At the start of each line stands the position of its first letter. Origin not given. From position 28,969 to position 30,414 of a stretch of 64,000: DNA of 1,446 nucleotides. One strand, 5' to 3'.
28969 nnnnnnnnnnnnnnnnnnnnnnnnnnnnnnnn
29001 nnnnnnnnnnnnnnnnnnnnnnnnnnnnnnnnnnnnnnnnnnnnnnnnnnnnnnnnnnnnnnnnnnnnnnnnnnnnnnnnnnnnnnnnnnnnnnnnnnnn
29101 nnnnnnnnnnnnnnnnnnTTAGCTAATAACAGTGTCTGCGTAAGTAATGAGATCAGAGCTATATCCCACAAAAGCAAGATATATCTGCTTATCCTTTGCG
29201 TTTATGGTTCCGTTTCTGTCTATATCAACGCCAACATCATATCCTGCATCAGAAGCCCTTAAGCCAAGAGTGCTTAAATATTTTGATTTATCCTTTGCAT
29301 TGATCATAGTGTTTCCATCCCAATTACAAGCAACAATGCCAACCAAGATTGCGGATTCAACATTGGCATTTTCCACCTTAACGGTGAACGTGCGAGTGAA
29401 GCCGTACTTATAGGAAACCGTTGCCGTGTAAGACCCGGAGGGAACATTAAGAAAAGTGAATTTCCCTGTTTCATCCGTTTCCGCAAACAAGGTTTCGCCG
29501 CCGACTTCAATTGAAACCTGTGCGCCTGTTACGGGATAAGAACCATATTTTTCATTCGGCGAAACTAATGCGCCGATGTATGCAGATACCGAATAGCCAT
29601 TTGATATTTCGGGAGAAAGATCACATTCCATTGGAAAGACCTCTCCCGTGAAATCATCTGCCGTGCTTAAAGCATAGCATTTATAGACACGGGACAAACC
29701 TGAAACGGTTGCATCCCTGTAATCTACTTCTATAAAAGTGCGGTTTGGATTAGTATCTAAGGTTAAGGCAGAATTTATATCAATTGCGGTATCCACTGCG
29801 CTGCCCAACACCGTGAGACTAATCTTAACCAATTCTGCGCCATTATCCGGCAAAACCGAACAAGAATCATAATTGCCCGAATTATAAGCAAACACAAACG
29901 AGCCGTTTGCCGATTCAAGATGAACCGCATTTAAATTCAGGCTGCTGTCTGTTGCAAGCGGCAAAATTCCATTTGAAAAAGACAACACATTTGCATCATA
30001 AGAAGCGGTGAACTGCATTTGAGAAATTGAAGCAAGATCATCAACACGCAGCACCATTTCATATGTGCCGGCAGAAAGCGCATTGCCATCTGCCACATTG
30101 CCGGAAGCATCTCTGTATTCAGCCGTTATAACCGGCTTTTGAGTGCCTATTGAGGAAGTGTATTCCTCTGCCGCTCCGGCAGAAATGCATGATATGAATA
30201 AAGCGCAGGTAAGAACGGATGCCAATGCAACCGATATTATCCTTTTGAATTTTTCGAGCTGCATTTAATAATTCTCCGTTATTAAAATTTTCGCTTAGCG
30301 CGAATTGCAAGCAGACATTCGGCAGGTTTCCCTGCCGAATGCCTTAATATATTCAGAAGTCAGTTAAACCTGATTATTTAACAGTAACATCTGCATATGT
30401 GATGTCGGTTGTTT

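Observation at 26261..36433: Four-gene operon: giant dockerin protein, cohesin-dockerin adaptor sharing its C-terminal module, Cys-rich Flg_new protein, and a 33-aa peptide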

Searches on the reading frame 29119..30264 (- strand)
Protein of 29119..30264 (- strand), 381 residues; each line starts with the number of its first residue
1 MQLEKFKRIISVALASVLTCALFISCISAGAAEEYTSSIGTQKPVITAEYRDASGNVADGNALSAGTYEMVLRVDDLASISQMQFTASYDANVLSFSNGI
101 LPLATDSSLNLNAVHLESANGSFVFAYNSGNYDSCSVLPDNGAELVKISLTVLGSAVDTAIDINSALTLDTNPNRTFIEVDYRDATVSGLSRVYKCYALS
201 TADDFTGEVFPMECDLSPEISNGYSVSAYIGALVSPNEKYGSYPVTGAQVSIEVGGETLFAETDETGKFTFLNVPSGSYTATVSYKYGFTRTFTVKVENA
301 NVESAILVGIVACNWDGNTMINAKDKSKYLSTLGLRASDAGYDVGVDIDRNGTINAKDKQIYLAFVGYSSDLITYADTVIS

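Call 7: search_protein_families(library=pfam, proteins=[window:29119-30264:-], max_evalue=0.1)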
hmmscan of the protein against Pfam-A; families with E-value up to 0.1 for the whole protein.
window:29119-30264:- (381 aa): 10 families
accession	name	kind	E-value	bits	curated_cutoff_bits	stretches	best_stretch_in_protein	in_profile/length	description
PF13620.12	CarboxypepD_reg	-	3.3e-08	34.2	32.3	1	244-301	13-73/82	Carboxypeptidase regulatory-like domain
PF13715.12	CarbopepD_reg_2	-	3.6e-06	27.4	32.2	1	244-303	13-70/88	CarboxypepD_reg-like domain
PF00963.24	Cohesin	-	0.00011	22.8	24.1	1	70-172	18-123/139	Cohesin domain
PF09430.16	EMC7_beta-sandw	-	0.00016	22.3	26.6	1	247-305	9-67/122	ER membrane protein complex subunit 7, beta-sandwich domain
PF14686.12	fn3_3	-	0.00024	21.3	24.4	1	261-298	29-68/75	Polysaccharide lyase family 4, domain II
PF17210.9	SdrD_B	-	0.00089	19.9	29.7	1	241-305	20-86/112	SdrD B-like domain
PF19077.6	Big_13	-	0.0024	18.8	27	0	248-285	41-83/102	Bacterial Ig-like domain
PF17802.7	SpaA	-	0.027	15.1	23.1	1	241-282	12-57/91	Prealbumin-like fold domain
PF24025.1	Ig_DR_A0283-like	-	0.033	14.9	27.1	1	237-283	14-62/102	DR_A0283-like, Ig-like domain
PF03537.19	Glyco_hydro_114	-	0.071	12.8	27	0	14-54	162-207/231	Glycoside-hydrolase family GH114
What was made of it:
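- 29665..30147 (-): Cohesin module of the adaptor (aa ~40-200). It follows species phylogeny, not the dockerin allele type. Pfam Cohesin 22.8 bits against a 24.1 cut-off (call 7).
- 29122..29610 (-): XDoc of the adaptor: X-module aa 219-305 and dockerin aa 306-381 (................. / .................). Call 7 (CarboxypepD_reg 34.2 bits, above the cut-off).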

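Call 9: find_encoding_contigs(protein=window:29119-30264:-, flank=10000, max_places=6)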
Protein window:29119-30264:- (381 aa): 23 contigs read that carry it; 6 places shown.
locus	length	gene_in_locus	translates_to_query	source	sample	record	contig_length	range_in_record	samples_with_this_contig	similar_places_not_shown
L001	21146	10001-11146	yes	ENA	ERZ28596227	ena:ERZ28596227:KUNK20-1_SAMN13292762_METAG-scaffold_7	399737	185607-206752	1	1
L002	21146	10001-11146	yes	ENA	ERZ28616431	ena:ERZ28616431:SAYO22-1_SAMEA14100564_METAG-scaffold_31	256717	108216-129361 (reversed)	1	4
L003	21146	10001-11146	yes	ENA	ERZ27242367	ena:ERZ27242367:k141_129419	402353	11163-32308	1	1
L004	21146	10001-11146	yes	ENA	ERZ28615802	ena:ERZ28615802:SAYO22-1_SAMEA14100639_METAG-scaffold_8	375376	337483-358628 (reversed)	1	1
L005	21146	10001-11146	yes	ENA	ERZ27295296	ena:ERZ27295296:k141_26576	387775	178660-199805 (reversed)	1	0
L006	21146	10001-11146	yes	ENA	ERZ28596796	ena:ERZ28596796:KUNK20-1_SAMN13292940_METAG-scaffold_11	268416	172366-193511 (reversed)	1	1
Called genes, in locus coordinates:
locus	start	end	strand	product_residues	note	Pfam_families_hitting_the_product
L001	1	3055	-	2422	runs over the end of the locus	-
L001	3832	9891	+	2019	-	PF13620:CarboxypepD_reg (weak)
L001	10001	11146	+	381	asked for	PF13620:CarboxypepD_reg, PF13715:CarbopepD_reg_2 (weak)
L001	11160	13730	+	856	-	-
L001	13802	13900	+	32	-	-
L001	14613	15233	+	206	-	-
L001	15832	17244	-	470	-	PF00890:FAD_binding_2 (faint), PF01134:GIDA (faint), PF01266:DAO (faint), PF03486:HI0933_like (faint), PF07992:Pyr_redox_2 (faint), PF13738:Pyr_redox_3 (faint), PF21688:FAD-depend_C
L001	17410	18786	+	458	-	PF12708:Pect-lyase_RHGA_epim (weak), PF00295:Glyco_hydro_28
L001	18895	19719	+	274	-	PF03446:NAD_binding_2 (weak), PF02153:PDH_N, PF20463:PDH_C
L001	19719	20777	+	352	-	PF00465:Fe-ADH, PF13685:Fe-ADH_2, PF01761:DHQ_synthase, PF24621:DHQS_C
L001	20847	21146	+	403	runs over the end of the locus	PF00275:EPSP_synthase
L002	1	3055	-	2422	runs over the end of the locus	-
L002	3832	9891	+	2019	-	PF13620:CarboxypepD_reg (weak)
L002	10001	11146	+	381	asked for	PF13620:CarboxypepD_reg, PF13715:CarbopepD_reg_2 (weak)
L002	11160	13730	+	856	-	-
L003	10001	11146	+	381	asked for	PF13620:CarboxypepD_reg, PF13715:CarbopepD_reg_2 (weak)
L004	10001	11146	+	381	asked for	PF13620:CarboxypepD_reg, PF13715:CarbopepD_reg_2 (weak)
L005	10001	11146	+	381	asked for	PF13620:CarboxypepD_reg, PF13715:CarbopepD_reg_2 (weak)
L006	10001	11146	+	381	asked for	PF13620:CarboxypepD_reg, PF13715:CarbopepD_reg_2 (weak)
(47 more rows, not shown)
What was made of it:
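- Checked: Independent gene calls on metagenome contigs agree (call 9).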

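Call 10: search_protein_families(library=ncbifam, proteins=[window:29119-30264:-], max_evalue=0.1)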
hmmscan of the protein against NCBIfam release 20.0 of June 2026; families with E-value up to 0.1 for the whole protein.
window:29119-30264:- (381 aa): 1 family
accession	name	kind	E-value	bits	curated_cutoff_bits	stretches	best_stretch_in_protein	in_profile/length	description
TIGR00441.1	gmhA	equivalog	0.015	15.3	209.45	1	278-341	54-118/154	D-sedoheptulose 7-phosphate isomerase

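Call 11: find_homologous_proteins(query=window:29119-30264:-, max_evalue=0.001)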
Query window:29119-30264:- (381 aa): 133 proteins with E <= 0.001 among 6975 candidates; the best 120 are listed.
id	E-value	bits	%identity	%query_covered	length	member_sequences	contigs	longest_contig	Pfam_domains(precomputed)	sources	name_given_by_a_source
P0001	3.2e-242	821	100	100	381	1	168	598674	PF13715.13,PF13620.13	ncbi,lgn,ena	-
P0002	7.1e-242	819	100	100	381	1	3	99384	PF13715.13,PF13620.13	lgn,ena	-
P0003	7.4e-242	819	100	100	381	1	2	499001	PF13715.13,PF13620.13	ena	-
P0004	7.6e-242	819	100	100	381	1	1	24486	PF13715.13,PF13620.13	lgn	-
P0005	8.9e-242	819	100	100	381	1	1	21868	PF13715.13,PF13620.13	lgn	-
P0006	1.1e-241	819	100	100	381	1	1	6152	PF13715.13,PF13620.13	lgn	-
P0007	1.1e-241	819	100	100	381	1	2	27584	PF13715.13,PF13620.13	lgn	-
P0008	1.2e-241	819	100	100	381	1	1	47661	PF13715.13,PF13620.13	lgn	-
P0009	1.6e-241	818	100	100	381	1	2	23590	PF13715.13,PF13620.13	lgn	-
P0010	2.0e-241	818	100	100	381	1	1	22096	PF13715.13,PF13620.13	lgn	-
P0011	2.2e-241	818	100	100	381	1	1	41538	PF13715.13,PF13620.13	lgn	-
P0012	2.8e-241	817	99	100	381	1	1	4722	PF13715.13,PF13620.13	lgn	-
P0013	2.8e-241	817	99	100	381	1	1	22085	PF13715.13,PF13620.13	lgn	-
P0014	5.6e-241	816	100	100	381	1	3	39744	PF13715.13,PF13620.13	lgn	-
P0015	6.2e-241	816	99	100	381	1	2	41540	PF13715.13,PF13620.13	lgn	-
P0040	4.0e-237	804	98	100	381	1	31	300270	PF13715.13,PF00963.25,PF13620.13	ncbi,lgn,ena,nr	ncbi:MAG: carboxypeptidase regulatory-like domain-containing protein [Anaerotruncus sp.]|nr:carboxyp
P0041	2.1e-236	801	98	100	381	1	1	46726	PF13715.13,PF00963.25,PF13620.13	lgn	-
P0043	4.2e-217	738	90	100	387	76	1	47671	PF13715.13,PF13620.13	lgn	-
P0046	4.2e-209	712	87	100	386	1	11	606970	PF13715.13,PF13620.13,PF09430.17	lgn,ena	-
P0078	3.0e-148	511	64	100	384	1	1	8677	PF13715.13,PF00963.25,PF13620.13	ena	-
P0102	5.9e-93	330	45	100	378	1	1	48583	PF00963.25,PF13620.13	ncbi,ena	-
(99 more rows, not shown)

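Call 14: search_solved_structures(query=A1, max_evalue=1, show_alignments=3)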
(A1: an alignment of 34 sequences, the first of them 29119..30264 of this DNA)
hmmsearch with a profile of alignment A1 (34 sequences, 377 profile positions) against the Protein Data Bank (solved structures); distinct sequences matched with E-value up to 1: 23.
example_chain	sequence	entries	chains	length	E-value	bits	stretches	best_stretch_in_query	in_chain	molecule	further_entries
4u3s_B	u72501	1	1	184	1.4e-13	53.6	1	216-366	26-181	Cellulosomal scaffoldin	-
4wi0_B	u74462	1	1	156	1.5e-13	53.5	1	238-367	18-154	Cellulosomal scaffoldin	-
2b59_B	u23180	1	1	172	1.7e-11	46.7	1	218-370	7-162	Cellulosomal scaffolding protein A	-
5g5d_B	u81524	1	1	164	5.8e-11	45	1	218-370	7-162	CELLULOSOMAL-SCAFFOLDING PROTEIN A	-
3kcp_A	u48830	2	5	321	9.1e-11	44.3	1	218-370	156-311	Cellulosomal-scaffolding protein A | Cellulosome anchoring protein cohesin region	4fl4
5k39_B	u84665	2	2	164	6.7e-07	31.6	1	247-363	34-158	Dockerin module from a protein of unknown function | Ig domain protein group 2 domain protein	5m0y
2y3n_B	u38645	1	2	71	7.9e-05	24.8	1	310-367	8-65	CELLULOSOMAL FAMILY-48 PROCESSIVE GLYCOSIDE HYDROLASE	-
2yik_A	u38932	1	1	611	0.016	17.2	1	306-364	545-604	ENDOGLUCANASE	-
2vn6_B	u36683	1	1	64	0.021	16.8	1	306-363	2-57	ENDOGLUCANASE A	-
2vn5_B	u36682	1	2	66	0.022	16.7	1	306-363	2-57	ENDOGLUCANASE A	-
2ccl_B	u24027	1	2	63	0.023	16.7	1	310-361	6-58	ENDO-1,4-BETA-XYLANASE Y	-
1ohz_B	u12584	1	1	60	0.031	16.3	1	310-361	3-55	ENDO-1,4-BETA-XYLANASE Y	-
4fl4_A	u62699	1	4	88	0.046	15.7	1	310-362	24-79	Glycoside hydrolase family 9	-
3qec_A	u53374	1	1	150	0.16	13.9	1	256-277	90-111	Putative carbohydrate binding protein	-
8x39_A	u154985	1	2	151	0.17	13.8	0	310-362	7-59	Serine protease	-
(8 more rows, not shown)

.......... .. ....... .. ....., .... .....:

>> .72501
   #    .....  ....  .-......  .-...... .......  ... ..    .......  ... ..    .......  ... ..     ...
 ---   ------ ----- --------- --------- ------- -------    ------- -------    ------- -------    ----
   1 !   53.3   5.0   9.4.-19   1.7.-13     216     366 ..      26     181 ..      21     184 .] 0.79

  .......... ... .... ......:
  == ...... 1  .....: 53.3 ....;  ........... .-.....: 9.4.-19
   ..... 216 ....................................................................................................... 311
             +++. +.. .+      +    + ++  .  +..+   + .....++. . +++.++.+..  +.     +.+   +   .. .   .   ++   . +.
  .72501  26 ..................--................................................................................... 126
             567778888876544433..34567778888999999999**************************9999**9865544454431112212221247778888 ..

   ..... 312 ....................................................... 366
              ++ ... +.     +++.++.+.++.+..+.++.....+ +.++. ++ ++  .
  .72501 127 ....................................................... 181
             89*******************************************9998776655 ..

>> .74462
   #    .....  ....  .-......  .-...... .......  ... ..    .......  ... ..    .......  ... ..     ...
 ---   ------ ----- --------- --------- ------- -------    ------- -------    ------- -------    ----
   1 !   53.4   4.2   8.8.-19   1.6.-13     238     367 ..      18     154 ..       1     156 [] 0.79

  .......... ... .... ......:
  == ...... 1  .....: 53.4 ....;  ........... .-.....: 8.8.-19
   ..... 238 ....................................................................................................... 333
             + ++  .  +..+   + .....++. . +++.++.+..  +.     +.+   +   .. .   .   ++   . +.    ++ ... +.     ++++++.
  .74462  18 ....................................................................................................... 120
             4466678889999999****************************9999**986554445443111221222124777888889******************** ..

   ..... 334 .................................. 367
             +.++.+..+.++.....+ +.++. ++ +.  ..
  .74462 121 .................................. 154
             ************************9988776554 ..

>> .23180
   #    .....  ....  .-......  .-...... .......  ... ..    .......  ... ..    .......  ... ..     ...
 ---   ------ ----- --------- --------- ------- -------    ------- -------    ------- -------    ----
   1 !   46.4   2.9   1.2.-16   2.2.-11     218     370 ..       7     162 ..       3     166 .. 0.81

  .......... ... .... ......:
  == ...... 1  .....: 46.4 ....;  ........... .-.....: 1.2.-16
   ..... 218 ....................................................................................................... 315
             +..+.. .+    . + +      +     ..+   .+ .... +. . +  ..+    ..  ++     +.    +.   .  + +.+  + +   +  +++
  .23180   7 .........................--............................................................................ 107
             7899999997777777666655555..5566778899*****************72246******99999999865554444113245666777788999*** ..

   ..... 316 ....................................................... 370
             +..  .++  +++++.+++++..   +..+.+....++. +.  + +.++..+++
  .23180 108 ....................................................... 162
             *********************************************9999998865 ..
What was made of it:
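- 29122..29610 (-): Call 14 (4u3s_B 1.4e-13, 2b59_B 1.7e-11, 5k39_B 7e-7).
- The adaptor family hits 4u3s_B at 1.4e-13 and 2b59_B at 1.7e-11 (call 14).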

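Call 15: search_protein_families(library=pfam, alignment_id=A1, max_evalue=0.01)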
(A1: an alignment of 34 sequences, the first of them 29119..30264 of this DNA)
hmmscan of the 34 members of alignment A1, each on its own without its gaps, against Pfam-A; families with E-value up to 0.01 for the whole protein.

A. member 1, window:29119-30264:- (381 aa): 7 families
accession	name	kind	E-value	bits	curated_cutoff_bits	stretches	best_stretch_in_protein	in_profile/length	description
PF13620.12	CarboxypepD_reg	-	3.3e-08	34.2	32.3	1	244-301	13-73/82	Carboxypeptidase regulatory-like domain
PF13715.12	CarbopepD_reg_2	-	3.6e-06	27.4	32.2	1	244-303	13-70/88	CarboxypepD_reg-like domain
PF00963.24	Cohesin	-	0.00011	22.8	24.1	1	70-172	18-123/139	Cohesin domain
PF09430.16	EMC7_beta-sandw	-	0.00016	22.3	26.6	1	247-305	9-67/122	ER membrane protein complex subunit 7, beta-sandwich domain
PF14686.12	fn3_3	-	0.00024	21.3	24.4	1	261-298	29-68/75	Polysaccharide lyase family 4, domain II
PF17210.9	SdrD_B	-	0.00089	19.9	29.7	1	241-305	20-86/112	SdrD B-like domain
PF19077.6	Big_13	-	0.0024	18.8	27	0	248-285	41-83/102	Bacterial Ig-like domain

B. families by the number of members that match (of 34 scanned): 13 families
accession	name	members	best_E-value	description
PF13620.12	CarboxypepD_reg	34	2e-09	Carboxypeptidase regulatory-like domain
PF13715.12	CarbopepD_reg_2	34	5.3e-07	CarboxypepD_reg-like domain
PF09430.16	EMC7_beta-sandw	34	1e-06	ER membrane protein complex subunit 7, beta-sandwich domain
PF17210.9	SdrD_B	31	1.2e-05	SdrD B-like domain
PF17802.7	SpaA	24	4.4e-08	Prealbumin-like fold domain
PF14686.12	fn3_3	21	2.9e-06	Polysaccharide lyase family 4, domain II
PF19077.6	Big_13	17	1.4e-05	Bacterial Ig-like domain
PF00404.24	Dockerin_1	14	1.9e-06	Dockerin type I domain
PF00963.24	Cohesin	10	1.5e-05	Cohesin domain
PF09134.16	Invasin_D3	8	0.00033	Invasin, domain 3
PF02369.22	Big_1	3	0.0034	Bacterial Ig-like domain (group 1)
PF07495.19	Y_Y_Y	3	0.0046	Y_Y_Y domain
PF24025.1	Ig_DR_A0283-like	2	0.0031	DR_A0283-like, Ig-like domain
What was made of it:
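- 29665..30147 (-): 10 of 34 orthologues hit PF00963 (call 15).
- On Cohesin (adaptor, aa ~40-200): 10 of 34 orthologues hit it, best E 1.5e-5 (call 15).
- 14 of 34 orthologues hit Pfam Dockerin_1 and 10 of 34 hit Cohesin (call 15).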

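Call 16: find_related_loci(query=A1, collection=genome_contigs, flank=10000)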
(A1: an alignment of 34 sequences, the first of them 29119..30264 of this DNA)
Query A1 (381 aa) in genome_contigs; peptide patterns used: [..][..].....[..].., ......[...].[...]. (x = any residue, [..] = any of these).
90 stretches matched a pattern; 20 encode a relative of the query (tblastn E <= 1e-3); 19 distinct loci.
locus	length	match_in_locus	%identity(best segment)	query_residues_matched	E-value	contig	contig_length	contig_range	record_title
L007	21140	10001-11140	71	1-381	3e-177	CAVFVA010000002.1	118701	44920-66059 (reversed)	Clostridium sp. AF37-5 isolate H07648-L1_cleanbin_000001 genome assembly, contig: Spades_H07648-L1_contig_31, whole geno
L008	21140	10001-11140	65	1-381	8e-162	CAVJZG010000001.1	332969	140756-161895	bacterium isolate G02637-L1_cleanbin_000002 genome assembly, contig: Spades_G02637-L1_contig_2, whole genome shotgun seq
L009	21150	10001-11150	68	1-381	1e-146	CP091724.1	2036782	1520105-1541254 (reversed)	MAG: Anaerotruncus sp. isolate nC33_bin.255.fa chromosome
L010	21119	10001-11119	51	6-381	2e-106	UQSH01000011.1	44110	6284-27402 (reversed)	uncultured Ruminococcaceae bacterium isolate UMGS598 genome assembly, contig: NODE_417_length_44110_cov_6.156713, whole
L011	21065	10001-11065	49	5-367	2e-99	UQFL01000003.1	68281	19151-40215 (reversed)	uncultured Ruminococcaceae bacterium isolate UMGS233 genome assembly, contig: NODE_34_length_68281_cov_17.527042, whole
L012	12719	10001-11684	46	1-381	9e-96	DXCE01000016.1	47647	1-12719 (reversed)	MAG TPA_asm: Candidatus Eubacterium faecavium isolate ChiHecec3B27-3607 ChiHecec3B27__C122662_L47647_SAMN08009885, whole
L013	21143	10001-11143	44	1-381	7e-96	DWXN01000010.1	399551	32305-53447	MAG TPA_asm: Candidatus Eubacterium faecale isolate CHK188-16595 CHK188__C138861_L399551_SAMEA5754832, whole genome shot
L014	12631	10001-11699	43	1-381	1e-88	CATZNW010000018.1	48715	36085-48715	MAG TPA_asm: uncultured Clostridium sp. isolate ERR9578303_bin.4_MetaWRAP_v1.3_MAG genome assembly, contig: ERZ18533879.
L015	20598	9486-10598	37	5-380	3e-63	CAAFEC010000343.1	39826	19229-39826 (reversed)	MAG TPA_asm: Clostridia bacterium, isolate HGM12852, WGS project CAAFEC010000000 data, contig: SRS076929_28_k99_133775,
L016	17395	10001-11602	35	1-367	2e-52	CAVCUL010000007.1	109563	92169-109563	bacterium isolate G02646-L1_cleanbin_000004 genome assembly, contig: Spades_G02646-L1_contig_63, whole genome shotgun se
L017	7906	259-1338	34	1-367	9e-51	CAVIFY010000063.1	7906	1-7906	Bifidobacteriaceae bacterium isolate G02630-L1_cleanbin_000014 genome assembly, contig: Spades_G02630-L1_contig_4697, wh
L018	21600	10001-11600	34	1-367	2e-49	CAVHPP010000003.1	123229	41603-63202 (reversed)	Agathobacter rectalis isolate H07638-L1_cleanbin_000003 genome assembly, contig: Spades_H07638-L1_contig_103, whole geno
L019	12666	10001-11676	47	31-381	6e-94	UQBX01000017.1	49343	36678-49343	uncultured Ruminococcaceae bacterium isolate UMGS133 genome assembly, contig: NODE_225_length_49343_cov_9.031164, whole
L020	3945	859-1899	25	32-380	4e-27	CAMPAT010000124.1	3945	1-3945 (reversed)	MAG: uncultured Clostridia bacterium isolate SRR873610_bin.11_metaWRAP_v1.3_MAG genome assembly, contig: NODE_71186_leng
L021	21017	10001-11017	26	20-374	3e-25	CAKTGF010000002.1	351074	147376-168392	MAG: uncultured Eubacterium sp. isolate REFINED_METABAT215_TOP10_CONTIGS_1500_ASSEMBLY_K77_MERGED__Hadza_PheChl_Fiber-Ha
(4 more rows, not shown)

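Call 19: predict_structure(alignment_id=A1)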
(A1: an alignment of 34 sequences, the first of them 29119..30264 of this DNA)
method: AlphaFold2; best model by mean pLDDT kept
length: 381 residues; sequences in the alignment: 34
mean_pLDDT: 74.3   pTM: 0.53
mean pLDDT of the five models: 74.3, 73.3, 71.9, 70.7, 56.9
residues with pLDDT >= 90: 53; 70-90: 220; 50-70: 69; < 50: 39
segments of 3 or more residues with pLDDT < 50: 1-34
pLDDT, mean of each block of 10 residues (from residue 1): 28 26 31 60 89 79 86 87 92 78 54 80 87 76 81 69 86 93 81 88 90 83 77 76 79 80 87 82 70 81 74 63 74 76 63 76 74 67 77
secondary structure, 60 per line:
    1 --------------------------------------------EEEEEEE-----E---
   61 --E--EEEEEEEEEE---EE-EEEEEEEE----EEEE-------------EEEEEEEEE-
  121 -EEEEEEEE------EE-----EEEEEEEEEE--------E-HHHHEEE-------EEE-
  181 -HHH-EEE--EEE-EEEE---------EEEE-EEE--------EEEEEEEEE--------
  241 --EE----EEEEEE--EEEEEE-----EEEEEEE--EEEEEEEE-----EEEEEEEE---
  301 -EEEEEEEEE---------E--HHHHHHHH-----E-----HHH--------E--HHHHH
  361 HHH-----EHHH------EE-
elements in order: E45-51 E66-75 E82-89 E94-97 E111-119 E122-129 E143-152 H163-166 E167-169 E177-179 E186-188 E191-193 E195-198 E208-211 E213-215 E224-232 E249-254 E257-262 E268-274 E277-284 E290-297 E302-310 H323-330 H356-363
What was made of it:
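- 29119..30264 (-): Monovalent adaptor scaffoldin, 381 aa: signal peptide, cohesin, X-module, dockerin. AF2 model with pLDDT 74 (call 19).
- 29665..30147 (-): Multi-stranded β-sandwich in the AF2 model (call 19).
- On Cohesin (adaptor, aa ~40-200): The AF2 model has blocks at pLDDT 80-93 (call 19).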
